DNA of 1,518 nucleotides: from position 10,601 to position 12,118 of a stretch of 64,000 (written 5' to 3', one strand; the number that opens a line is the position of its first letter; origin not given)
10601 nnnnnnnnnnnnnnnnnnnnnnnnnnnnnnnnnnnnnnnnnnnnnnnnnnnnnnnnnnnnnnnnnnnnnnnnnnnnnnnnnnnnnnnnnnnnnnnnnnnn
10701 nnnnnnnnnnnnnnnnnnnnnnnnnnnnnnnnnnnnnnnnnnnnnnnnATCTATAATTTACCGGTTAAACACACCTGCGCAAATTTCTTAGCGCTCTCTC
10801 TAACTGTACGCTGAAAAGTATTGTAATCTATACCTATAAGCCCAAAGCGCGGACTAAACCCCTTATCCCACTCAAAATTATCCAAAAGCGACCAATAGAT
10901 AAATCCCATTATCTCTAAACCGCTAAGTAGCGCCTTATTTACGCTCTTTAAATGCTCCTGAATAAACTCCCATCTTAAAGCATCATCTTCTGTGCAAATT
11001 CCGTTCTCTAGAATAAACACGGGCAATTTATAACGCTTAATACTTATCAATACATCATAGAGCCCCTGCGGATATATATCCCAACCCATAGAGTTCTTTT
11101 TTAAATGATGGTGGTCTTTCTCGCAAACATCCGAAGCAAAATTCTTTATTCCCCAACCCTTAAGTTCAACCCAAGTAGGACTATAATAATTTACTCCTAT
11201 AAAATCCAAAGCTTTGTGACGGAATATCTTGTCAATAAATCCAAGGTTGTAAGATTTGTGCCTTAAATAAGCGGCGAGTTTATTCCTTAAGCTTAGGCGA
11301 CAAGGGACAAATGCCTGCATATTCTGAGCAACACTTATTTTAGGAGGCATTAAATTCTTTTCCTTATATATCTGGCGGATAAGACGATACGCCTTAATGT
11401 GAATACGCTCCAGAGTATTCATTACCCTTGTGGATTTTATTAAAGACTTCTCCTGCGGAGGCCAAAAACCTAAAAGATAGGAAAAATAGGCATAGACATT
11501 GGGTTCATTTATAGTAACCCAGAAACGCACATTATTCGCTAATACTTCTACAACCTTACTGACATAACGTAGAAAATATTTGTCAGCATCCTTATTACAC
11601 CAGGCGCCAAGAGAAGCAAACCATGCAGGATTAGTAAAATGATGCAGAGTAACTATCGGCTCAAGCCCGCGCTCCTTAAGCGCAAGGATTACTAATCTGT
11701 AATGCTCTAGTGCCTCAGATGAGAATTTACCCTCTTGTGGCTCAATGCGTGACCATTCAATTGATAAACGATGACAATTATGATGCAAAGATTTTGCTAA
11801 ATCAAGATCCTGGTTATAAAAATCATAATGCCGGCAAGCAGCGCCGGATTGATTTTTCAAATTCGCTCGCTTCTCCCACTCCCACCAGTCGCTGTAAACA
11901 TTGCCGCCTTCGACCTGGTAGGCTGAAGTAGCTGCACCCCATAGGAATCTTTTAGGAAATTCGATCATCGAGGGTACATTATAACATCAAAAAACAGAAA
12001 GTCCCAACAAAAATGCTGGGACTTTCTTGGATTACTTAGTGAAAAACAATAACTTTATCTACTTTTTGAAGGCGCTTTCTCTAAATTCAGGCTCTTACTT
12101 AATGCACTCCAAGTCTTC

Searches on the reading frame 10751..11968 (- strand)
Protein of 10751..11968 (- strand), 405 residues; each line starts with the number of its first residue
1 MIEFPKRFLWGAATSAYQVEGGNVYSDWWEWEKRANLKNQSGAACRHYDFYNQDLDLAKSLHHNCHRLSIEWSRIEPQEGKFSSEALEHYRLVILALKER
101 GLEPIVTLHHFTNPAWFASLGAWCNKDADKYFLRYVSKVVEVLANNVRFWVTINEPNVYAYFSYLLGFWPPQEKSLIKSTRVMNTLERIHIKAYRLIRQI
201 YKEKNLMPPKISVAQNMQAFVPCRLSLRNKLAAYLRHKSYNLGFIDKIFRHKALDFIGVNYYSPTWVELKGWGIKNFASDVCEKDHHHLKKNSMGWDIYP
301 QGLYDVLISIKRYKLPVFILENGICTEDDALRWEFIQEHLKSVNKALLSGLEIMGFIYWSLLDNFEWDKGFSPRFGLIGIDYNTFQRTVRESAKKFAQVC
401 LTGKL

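Call 37: find_encoding_contigs(protein=window:10751-11968:-, flank=10000, max_places=10)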
Protein window:10751-11968:- (405 aa): 3 contigs read that carry it; 3 places shown.
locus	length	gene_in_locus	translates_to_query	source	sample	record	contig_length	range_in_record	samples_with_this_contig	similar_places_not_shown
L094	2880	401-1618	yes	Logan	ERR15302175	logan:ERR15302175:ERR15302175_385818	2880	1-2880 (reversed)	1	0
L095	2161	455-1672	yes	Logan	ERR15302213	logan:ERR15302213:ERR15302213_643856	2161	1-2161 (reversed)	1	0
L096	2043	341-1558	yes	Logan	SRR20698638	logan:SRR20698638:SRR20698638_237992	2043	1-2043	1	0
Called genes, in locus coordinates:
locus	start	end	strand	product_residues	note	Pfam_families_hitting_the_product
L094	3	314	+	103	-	?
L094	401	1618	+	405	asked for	PF00232:Glyco_hydro_1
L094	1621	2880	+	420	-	?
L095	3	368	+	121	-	?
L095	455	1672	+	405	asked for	PF00232:Glyco_hydro_1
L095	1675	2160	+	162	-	?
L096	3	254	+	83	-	?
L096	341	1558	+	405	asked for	PF00232:Glyco_hydro_1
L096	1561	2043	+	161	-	?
